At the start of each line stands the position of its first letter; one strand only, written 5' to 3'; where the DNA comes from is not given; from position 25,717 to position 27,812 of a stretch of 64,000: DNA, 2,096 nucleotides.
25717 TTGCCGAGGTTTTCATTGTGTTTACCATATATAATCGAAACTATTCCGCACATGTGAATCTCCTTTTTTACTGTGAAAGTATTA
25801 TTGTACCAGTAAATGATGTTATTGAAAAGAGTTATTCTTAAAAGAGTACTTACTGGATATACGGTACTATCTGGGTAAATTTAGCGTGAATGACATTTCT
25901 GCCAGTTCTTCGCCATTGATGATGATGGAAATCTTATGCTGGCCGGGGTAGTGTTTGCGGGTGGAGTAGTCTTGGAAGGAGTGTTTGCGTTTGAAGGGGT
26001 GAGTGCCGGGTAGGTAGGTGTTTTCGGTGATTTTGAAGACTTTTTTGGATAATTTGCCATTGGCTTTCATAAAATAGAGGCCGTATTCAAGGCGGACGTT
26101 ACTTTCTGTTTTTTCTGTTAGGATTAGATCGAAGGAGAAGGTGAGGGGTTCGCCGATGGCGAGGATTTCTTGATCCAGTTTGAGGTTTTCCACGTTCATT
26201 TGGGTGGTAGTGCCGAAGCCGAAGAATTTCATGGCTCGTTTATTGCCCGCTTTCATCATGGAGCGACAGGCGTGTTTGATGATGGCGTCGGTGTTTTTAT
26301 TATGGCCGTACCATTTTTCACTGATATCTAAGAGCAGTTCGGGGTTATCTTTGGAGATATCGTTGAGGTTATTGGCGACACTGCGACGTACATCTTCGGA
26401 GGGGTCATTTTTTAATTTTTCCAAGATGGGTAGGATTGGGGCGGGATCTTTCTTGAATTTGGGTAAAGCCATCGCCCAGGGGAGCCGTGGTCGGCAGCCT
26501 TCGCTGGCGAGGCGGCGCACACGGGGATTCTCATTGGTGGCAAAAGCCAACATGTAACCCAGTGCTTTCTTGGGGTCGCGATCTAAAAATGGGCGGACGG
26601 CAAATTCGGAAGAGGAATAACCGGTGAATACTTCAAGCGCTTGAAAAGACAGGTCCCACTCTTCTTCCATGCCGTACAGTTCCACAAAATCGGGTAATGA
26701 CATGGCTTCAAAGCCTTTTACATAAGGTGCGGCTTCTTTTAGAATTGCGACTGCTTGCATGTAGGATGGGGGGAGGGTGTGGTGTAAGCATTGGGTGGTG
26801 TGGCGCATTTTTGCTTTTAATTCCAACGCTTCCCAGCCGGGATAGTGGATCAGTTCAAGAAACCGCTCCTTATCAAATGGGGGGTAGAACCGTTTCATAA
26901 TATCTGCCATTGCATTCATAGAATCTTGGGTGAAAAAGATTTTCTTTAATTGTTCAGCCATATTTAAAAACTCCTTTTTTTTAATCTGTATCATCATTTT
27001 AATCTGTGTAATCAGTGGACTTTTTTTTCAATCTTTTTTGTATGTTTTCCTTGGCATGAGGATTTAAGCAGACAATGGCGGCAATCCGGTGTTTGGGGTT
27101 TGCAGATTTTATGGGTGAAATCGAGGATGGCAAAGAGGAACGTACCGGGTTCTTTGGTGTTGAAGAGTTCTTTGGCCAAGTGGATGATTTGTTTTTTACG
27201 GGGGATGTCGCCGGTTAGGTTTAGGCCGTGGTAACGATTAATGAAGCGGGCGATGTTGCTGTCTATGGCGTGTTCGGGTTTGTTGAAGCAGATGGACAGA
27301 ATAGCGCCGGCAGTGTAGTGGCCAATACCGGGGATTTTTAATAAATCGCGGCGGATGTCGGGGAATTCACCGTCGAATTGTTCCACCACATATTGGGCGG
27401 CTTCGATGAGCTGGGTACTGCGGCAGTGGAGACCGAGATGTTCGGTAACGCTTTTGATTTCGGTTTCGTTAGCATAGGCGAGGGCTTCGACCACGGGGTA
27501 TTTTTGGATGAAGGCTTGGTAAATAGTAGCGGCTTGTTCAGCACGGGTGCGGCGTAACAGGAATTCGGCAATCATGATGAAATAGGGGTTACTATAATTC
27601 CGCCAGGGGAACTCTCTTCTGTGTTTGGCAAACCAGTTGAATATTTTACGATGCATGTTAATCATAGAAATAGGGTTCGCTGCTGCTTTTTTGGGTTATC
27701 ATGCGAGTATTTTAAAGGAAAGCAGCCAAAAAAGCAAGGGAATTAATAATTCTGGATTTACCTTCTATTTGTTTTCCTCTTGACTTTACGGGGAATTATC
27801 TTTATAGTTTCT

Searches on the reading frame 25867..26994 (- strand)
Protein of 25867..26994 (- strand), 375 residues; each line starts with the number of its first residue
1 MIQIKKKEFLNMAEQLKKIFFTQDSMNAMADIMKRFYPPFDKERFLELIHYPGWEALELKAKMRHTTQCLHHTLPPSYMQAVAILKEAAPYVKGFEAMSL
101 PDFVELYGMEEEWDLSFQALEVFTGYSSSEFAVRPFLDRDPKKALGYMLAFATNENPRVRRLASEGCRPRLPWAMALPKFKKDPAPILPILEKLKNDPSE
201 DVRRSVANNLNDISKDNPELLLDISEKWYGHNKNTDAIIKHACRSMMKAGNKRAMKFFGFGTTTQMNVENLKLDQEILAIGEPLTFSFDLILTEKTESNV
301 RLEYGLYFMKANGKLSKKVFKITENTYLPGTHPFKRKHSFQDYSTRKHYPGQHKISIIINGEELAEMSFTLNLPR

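Call 5: search_protein_families(library=pfam, proteins=[window:25867-26994:-], max_evalue=0.001)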
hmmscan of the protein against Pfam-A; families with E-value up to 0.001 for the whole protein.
window:25867-26994:- (375 aa): 2 families
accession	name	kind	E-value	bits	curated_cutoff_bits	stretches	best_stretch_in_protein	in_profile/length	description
PF02985.28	HEAT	-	2.6e-06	27.6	23.5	1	187-215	1-29/31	HEAT repeat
PF13646.12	HEAT_2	-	0.00019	22.1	27.7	0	189-255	3-64/88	HEAT repeats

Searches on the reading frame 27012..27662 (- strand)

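Call 5: search_protein_families(library=pfam, proteins=[window:27012-27662:-], max_evalue=0.001)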
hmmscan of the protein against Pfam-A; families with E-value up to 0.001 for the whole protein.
window:27012-27662:- (216 aa): 2 families
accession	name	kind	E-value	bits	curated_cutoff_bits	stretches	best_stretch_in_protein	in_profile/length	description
PF00730.31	HhH-GPD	-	4.3e-11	43.5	26.2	1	31-167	1-106/108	HhH-GPD superfamily base excision DNA repair protein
PF00633.29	HHH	-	9.9e-06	25.6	24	1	96-124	2-30/30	Helix-hairpin-helix motif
